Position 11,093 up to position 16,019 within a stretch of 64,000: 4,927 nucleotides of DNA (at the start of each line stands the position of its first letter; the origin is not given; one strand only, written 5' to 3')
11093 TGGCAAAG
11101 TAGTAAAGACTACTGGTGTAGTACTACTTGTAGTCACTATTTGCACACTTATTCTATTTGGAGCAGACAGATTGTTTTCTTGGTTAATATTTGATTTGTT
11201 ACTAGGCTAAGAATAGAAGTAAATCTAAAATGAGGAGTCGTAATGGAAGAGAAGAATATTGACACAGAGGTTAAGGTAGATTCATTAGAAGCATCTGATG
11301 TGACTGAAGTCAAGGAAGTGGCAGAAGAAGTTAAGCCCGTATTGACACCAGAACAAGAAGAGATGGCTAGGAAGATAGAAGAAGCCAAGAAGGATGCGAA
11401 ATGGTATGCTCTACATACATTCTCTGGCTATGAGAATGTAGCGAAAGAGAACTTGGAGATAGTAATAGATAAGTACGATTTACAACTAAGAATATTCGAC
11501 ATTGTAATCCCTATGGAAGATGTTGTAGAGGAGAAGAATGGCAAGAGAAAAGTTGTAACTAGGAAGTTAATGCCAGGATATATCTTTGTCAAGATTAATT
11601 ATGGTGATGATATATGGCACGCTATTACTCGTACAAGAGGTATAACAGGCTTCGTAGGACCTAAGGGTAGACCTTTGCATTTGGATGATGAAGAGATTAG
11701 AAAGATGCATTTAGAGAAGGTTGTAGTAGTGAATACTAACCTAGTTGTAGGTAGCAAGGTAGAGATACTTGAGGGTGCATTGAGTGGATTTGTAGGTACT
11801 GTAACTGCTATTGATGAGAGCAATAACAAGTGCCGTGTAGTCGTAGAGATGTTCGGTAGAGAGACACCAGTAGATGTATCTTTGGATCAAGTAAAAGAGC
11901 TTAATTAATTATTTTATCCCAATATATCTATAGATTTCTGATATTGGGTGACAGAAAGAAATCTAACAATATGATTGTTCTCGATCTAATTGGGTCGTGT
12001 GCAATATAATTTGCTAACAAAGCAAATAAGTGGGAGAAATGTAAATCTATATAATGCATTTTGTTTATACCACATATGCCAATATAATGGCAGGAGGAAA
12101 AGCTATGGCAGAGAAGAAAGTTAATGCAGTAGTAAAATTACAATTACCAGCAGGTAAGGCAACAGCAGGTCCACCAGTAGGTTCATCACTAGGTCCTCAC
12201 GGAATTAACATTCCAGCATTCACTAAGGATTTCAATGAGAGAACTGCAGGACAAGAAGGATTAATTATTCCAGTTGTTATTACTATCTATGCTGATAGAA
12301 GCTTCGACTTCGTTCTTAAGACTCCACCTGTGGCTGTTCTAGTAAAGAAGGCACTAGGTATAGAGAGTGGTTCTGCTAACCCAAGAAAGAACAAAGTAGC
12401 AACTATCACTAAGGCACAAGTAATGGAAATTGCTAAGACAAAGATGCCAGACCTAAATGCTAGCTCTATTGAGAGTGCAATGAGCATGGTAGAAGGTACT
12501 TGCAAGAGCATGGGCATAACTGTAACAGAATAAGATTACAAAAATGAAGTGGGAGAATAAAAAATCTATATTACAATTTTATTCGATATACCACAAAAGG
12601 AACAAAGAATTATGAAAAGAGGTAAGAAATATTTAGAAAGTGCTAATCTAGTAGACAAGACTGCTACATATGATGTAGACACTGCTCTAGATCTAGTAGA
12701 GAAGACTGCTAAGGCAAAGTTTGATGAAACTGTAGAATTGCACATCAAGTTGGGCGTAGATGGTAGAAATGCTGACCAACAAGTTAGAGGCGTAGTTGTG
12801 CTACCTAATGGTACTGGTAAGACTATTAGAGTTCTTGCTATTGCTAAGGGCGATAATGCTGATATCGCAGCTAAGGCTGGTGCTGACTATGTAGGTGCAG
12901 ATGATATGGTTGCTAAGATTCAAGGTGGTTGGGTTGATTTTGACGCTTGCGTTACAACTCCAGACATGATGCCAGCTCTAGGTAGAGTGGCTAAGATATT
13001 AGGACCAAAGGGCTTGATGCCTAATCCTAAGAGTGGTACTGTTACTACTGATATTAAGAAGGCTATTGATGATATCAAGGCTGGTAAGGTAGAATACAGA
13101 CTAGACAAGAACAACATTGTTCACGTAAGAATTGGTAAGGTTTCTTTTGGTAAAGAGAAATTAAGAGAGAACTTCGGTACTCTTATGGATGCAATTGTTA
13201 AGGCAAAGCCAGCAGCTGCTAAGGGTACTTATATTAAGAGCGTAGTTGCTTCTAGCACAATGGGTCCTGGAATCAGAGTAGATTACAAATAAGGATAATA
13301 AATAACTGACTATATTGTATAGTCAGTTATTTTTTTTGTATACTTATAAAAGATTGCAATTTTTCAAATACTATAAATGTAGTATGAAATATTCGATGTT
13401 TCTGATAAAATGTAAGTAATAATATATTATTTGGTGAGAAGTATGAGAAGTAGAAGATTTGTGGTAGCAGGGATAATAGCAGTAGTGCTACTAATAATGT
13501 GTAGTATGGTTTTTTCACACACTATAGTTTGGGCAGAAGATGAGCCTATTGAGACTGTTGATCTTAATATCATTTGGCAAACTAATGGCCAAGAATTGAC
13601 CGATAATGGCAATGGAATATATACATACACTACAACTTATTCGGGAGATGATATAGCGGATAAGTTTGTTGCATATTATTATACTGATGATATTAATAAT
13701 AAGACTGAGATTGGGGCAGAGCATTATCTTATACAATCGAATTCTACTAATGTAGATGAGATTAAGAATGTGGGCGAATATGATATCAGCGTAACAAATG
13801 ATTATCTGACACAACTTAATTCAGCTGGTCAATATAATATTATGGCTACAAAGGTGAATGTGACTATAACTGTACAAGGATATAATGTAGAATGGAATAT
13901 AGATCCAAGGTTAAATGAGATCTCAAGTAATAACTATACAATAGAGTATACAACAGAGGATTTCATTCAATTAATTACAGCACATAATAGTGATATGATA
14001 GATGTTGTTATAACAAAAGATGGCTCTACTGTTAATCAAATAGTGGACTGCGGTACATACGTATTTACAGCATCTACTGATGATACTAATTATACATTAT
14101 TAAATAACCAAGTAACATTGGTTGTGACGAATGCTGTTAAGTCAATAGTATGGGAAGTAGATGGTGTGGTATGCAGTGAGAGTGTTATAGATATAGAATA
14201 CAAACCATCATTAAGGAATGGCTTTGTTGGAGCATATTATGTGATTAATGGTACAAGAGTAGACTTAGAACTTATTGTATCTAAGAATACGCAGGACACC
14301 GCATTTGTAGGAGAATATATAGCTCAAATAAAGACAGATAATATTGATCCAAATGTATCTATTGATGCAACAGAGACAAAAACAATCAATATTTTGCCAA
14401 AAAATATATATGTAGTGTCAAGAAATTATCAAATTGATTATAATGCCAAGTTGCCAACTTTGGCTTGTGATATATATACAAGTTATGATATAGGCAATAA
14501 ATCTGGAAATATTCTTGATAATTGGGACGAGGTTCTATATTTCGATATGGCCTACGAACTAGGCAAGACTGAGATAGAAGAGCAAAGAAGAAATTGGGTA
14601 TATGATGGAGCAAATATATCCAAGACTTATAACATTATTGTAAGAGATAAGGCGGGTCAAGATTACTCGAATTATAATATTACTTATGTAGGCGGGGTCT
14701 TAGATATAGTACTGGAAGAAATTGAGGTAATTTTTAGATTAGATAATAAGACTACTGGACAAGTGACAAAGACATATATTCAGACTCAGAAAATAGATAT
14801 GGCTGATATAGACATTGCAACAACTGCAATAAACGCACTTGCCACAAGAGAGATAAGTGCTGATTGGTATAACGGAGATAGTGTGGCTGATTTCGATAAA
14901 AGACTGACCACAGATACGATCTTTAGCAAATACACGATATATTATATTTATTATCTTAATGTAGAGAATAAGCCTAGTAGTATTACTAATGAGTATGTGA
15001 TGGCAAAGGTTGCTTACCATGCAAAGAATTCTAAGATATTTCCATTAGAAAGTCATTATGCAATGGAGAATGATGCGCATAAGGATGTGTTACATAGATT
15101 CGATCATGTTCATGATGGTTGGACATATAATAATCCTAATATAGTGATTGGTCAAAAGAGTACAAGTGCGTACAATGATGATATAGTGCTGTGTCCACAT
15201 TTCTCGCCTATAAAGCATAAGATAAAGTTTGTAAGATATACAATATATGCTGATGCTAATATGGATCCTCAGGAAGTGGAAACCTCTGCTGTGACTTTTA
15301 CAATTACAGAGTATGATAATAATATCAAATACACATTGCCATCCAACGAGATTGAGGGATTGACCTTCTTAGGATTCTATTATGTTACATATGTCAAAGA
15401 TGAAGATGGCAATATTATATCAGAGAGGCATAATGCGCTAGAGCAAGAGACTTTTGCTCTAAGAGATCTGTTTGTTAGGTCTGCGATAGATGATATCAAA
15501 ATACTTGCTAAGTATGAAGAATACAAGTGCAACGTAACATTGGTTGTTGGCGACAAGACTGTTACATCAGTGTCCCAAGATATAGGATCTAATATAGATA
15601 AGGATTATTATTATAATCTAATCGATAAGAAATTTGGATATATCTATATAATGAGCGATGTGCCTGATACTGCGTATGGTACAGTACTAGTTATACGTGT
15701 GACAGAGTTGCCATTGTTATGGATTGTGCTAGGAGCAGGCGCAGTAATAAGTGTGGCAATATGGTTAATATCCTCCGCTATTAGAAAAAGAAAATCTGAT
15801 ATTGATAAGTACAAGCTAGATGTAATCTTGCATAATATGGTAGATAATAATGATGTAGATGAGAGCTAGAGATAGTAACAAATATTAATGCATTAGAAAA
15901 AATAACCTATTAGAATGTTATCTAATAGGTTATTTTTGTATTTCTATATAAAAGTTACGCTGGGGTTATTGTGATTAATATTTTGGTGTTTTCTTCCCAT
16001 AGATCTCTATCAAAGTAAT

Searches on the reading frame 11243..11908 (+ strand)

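Call 103: search_protein_families(library=pfam, proteins=[window:11243-11908:+])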
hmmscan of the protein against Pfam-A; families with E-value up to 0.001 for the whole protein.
window:11243-11908:+ (221 aa): 2 families
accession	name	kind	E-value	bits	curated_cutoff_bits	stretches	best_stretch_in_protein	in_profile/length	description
PF02357.24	NusG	-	3.3e-28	98.5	22.2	1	53-155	2-92/93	Transcription termination factor nusG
PF00467.35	KOW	-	5e-05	23.4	22.3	1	169-202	1-32/32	KOW motif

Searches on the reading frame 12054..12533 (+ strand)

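Call 103: search_protein_families(library=pfam, proteins=[window:12054-12533:+])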
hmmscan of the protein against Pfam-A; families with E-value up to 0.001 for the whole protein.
window:12054-12533:+ (159 aa): 2 families
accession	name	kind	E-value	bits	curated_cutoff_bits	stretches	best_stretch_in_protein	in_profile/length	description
PF00298.24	Ribosomal_L11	-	5e-30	104.2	21.4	1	89-157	1-69/69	Ribosomal protein L11, RNA binding domain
PF03946.19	Ribosomal_L11_N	-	8.7e-27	93.1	32.9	1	27-84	1-58/58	Ribosomal protein L11, N-terminal domain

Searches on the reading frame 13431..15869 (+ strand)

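Call 27: search_protein_families(library=pfam, proteins=[window:13431-15869:+])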
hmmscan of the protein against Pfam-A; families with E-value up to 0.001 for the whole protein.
window:13431-15869:+ (812 aa): 0 families

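Call 62: search_protein_families(library=pfam, proteins=[window:13431-15869:+], max_evalue=1)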
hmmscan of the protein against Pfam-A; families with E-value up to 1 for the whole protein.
window:13431-15869:+ (812 aa): 3 families
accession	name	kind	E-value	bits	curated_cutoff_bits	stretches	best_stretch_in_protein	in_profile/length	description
PF24841.1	DUF7719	-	0.026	14.7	25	1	734-778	22-64/69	Domain of unknown function (DUF7719)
PF10664.14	NdhM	-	0.26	12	27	0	395-428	46-79/107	Cyanobacterial and plastid NDH-1 subunit M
PF21558.3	Pept_S41_N_bact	-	0.33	11.3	27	1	191-238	24-71/87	Bacteroidetes, Peptidase, S41 family, N-terminal domain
